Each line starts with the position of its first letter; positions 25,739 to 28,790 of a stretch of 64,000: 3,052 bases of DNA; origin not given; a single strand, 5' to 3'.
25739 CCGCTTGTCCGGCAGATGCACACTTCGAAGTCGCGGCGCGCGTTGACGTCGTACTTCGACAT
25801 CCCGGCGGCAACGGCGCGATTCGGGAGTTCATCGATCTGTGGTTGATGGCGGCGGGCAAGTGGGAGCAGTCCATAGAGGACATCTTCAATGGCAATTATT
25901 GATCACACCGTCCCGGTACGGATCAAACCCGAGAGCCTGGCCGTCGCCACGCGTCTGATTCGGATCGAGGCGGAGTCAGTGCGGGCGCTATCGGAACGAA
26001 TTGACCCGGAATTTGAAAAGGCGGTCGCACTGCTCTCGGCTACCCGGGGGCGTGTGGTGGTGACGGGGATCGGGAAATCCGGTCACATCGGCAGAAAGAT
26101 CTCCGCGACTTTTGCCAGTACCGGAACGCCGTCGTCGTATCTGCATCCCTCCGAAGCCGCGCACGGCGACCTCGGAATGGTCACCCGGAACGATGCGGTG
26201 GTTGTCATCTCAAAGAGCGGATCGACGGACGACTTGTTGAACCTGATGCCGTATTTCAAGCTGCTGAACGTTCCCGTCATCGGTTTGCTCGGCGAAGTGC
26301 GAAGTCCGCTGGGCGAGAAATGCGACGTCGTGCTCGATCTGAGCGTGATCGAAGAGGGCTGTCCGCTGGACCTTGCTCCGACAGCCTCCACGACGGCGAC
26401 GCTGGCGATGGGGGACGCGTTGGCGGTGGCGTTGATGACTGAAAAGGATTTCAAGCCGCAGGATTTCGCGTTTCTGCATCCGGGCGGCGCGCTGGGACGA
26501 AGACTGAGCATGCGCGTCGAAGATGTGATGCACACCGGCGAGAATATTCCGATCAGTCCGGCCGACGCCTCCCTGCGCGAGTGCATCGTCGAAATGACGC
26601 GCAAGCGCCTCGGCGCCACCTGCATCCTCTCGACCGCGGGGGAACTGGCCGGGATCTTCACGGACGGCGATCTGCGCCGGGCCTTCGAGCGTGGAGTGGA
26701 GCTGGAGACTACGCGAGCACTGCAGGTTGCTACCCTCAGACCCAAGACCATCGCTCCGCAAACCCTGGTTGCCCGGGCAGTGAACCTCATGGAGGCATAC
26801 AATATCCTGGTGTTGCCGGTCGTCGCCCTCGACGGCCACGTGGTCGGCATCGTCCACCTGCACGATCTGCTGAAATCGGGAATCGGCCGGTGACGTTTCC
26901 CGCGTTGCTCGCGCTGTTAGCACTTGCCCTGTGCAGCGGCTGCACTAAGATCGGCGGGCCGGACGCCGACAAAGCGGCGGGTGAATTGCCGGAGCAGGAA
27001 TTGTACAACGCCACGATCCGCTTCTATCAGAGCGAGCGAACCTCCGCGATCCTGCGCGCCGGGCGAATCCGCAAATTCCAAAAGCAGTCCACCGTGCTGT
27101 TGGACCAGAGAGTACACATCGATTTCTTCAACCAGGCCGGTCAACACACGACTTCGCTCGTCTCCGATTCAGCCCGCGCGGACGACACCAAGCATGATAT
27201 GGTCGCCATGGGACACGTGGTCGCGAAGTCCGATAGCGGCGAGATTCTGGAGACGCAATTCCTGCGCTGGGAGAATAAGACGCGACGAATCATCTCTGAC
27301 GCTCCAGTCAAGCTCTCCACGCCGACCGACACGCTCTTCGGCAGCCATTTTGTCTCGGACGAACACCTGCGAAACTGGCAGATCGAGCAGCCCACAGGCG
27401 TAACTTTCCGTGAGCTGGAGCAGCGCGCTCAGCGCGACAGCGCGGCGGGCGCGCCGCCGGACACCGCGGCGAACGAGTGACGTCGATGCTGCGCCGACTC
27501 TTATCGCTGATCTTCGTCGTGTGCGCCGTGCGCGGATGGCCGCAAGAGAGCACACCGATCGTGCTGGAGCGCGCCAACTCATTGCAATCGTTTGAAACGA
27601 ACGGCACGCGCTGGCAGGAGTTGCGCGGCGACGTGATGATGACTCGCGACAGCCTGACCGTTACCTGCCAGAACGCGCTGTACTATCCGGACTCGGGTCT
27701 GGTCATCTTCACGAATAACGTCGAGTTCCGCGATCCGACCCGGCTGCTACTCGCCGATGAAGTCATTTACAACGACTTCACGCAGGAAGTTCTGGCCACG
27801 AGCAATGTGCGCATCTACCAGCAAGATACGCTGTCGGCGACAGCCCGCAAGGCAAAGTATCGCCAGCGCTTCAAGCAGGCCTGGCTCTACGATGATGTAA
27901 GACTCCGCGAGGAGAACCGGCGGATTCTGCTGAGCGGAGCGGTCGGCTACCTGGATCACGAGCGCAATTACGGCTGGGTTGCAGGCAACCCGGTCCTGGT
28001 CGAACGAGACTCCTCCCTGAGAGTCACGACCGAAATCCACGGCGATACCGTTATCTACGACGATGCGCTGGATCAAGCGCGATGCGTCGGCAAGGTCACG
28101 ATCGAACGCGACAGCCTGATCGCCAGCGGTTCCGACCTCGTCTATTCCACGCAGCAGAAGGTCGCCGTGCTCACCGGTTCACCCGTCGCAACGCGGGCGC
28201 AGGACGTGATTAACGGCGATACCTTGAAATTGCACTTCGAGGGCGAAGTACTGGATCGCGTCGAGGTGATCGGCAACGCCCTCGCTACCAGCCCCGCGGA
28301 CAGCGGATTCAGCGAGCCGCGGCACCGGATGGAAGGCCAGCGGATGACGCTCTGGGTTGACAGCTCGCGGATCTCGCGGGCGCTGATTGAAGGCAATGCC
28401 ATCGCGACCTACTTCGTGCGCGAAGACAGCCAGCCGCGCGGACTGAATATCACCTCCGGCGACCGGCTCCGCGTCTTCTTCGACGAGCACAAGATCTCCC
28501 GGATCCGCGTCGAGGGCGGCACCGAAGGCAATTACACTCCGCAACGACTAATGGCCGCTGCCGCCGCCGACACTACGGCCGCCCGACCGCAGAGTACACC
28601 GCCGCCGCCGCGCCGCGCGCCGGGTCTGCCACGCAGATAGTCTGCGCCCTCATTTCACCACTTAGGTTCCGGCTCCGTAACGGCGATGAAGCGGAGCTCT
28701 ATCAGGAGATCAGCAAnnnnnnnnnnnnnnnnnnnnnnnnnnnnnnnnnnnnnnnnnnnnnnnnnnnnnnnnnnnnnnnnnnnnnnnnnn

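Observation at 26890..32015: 836-aa YfhO-like polytopic membrane protein inserted between lptA and lptB with overlapping stop/start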

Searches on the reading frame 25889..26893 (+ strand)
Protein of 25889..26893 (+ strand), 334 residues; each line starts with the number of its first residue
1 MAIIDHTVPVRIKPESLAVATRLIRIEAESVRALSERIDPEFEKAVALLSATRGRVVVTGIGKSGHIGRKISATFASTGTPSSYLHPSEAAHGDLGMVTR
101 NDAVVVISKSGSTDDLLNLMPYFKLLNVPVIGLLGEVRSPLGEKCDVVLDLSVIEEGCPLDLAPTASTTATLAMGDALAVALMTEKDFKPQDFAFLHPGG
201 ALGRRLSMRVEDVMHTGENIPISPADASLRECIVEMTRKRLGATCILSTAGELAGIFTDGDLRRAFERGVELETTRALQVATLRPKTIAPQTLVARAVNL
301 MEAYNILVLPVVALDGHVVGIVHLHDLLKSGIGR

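Call 3: search_protein_families(library=pfam, proteins=[window:25889-26893:+], max_evalue=0.01)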
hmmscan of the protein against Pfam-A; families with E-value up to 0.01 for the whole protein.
window:25889-26893:+ (334 aa): 2 families
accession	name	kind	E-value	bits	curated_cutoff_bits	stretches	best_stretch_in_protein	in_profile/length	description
PF01380.27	SIS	-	2.7e-25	89.1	25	1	54-181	6-131/131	SIS domain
PF00571.33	CBS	-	1.1e-17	64.6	24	2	282-330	6-54/57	CBS domain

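Call 4: search_protein_families(library=ncbifam, proteins=[window:25889-26893:+], max_evalue=0.01)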
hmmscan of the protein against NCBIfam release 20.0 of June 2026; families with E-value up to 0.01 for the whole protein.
window:25889-26893:+ (334 aa): 23 families
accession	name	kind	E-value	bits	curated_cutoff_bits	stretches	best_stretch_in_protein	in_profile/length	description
NF008141.0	PRK10892.1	equivalog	7.1e-107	357.4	505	1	20-332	16-327/328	arabinose-5-phosphate isomerase KdsD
TIGR00393.1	kpsF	subfamily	2.6e-97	325.6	203.7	1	54-323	1-268/268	KpsF/GutQ family sugar-phosphate isomerase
NF008581.0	PRK11543.1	equivalog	2.3e-85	286.4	481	1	17-332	6-320/321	arabinose-5-phosphate isomerase GutQ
NF041552.1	TF_PrdR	equivalog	9.9e-08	30.7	795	1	207-328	5-122/577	sigma-54 dependent transcriptional regulator PrdR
NF010701.0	PRK14101.1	equivalog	3.9e-07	28.6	920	1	32-182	447-594/638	bifunctional transcriptional regulator/glucokinase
NF008458.0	PRK11337.1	equivalog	4.5e-07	29.1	378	1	41-183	130-269/293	MurR/RpiR family transcriptional regulator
NF011447.0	PRK14869.2-3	equivalog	4.9e-06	25.4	522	1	204-273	64-131/540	putative manganese-dependent inorganic diphosphatase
NF011443.0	PRK14869.1-5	equivalog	1.4e-05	23.7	335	1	275-330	69-124/546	putative manganese-dependent inorganic diphosphatase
NF008451.0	PRK11302.1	subfamily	3.4e-05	23.5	296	1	42-184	118-256/286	transcriptional regulator HexR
TIGR03127.2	RuMP_HxlB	equivalog_domain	3.9e-05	23.6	160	1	29-189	7-166/178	6-phospho-3-hexuloisomerase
NF001484.0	PRK00331.1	subfamily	4.5e-05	22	381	1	51-187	284-417/601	isomerizing glutamine--fructose-6-phosphate transaminase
NF040776.2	AlsR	equivalog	4.8e-05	22.4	400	1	56-185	132-259/279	transcriptional repressor AlsR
NF046059.1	NagB_SO3506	equivalog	8.1e-05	22.1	430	1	99-174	85-157/330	glucosamine-6-phosphate deaminase NagB-II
NF053603.1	HhpR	exception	0.00015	21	520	1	216-330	67-182/282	CBS domain-containing high hydrostatic pressure regulator HhpR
TIGR01135.1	glmS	equivalog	0.00015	20.4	418.05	1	55-188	293-423/607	glutamine--fructose-6-phosphate transaminase (isomerizing)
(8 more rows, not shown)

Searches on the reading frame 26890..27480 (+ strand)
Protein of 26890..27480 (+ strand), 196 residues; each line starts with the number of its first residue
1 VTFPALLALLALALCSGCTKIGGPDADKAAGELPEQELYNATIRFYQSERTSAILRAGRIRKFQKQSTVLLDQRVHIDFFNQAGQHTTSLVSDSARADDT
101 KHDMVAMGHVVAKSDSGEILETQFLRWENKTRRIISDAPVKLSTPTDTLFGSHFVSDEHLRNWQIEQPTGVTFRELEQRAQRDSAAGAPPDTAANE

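Call 3: search_protein_families(library=pfam, proteins=[window:26890-27480:+], max_evalue=0.01)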
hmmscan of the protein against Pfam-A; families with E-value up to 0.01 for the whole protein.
window:26890-27480:+ (196 aa): 1 family
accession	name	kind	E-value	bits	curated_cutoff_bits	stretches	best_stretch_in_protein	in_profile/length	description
PF06835.18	LptC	-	2.7e-07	30.8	21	1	27-147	25-148/175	Lipopolysaccharide-assembly, LptC-related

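Call 4: search_protein_families(library=ncbifam, proteins=[window:26890-27480:+], max_evalue=0.01)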
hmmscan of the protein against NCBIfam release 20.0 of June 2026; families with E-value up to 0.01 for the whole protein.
window:26890-27480:+ (196 aa): 1 family
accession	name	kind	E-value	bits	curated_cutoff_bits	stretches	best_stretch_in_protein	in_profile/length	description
TIGR04409.1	LptC_YrbK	equivalog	9.2e-18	64.4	38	1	4-167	4-174/180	LPS export ABC transporter periplasmic protein LptC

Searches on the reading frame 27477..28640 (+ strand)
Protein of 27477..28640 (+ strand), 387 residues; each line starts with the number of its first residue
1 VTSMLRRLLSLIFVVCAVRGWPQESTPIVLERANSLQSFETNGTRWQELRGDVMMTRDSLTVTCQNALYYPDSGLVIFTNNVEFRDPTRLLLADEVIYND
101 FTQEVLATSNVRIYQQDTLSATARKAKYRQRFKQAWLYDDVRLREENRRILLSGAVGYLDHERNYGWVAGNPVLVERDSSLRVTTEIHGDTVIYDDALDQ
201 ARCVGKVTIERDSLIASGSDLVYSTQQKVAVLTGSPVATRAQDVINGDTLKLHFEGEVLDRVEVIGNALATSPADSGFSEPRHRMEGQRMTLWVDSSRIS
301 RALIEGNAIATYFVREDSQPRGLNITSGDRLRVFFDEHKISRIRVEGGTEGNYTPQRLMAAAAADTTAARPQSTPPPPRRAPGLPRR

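Call 3: search_protein_families(library=pfam, proteins=[window:27477-28640:+], max_evalue=0.01)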
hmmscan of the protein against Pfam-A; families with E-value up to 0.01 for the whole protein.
window:27477-28640:+ (387 aa): 3 families
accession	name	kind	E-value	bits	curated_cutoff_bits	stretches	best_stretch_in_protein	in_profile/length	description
PF13100.11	OstA_2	-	3.2e-12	46.8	21.2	1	77-158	24-104/158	OstA-like protein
PF03968.19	LptD_N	-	4.3e-11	43.5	20.4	0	221-333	7-107/113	LptA/(LptD N-terminal domain) LPS transport protein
PF06835.18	LptC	-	0.0059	16.7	21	0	106-146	70-112/175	Lipopolysaccharide-assembly, LptC-related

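Call 4: search_protein_families(library=ncbifam, proteins=[window:27477-28640:+], max_evalue=0.01)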
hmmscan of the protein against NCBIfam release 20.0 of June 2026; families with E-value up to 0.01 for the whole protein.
window:27477-28640:+ (387 aa): 2 families
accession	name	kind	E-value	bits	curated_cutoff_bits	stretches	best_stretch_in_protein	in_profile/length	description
TIGR03002.1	outer_YhbN_LptA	equivalog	4e-09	36.5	71.7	0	60-148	10-107/142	lipopolysaccharide transport periplasmic protein LptA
TIGR04409.1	LptC_YrbK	equivalog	2.3e-08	33.7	38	1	59-142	90-177/180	LPS export ABC transporter periplasmic protein LptC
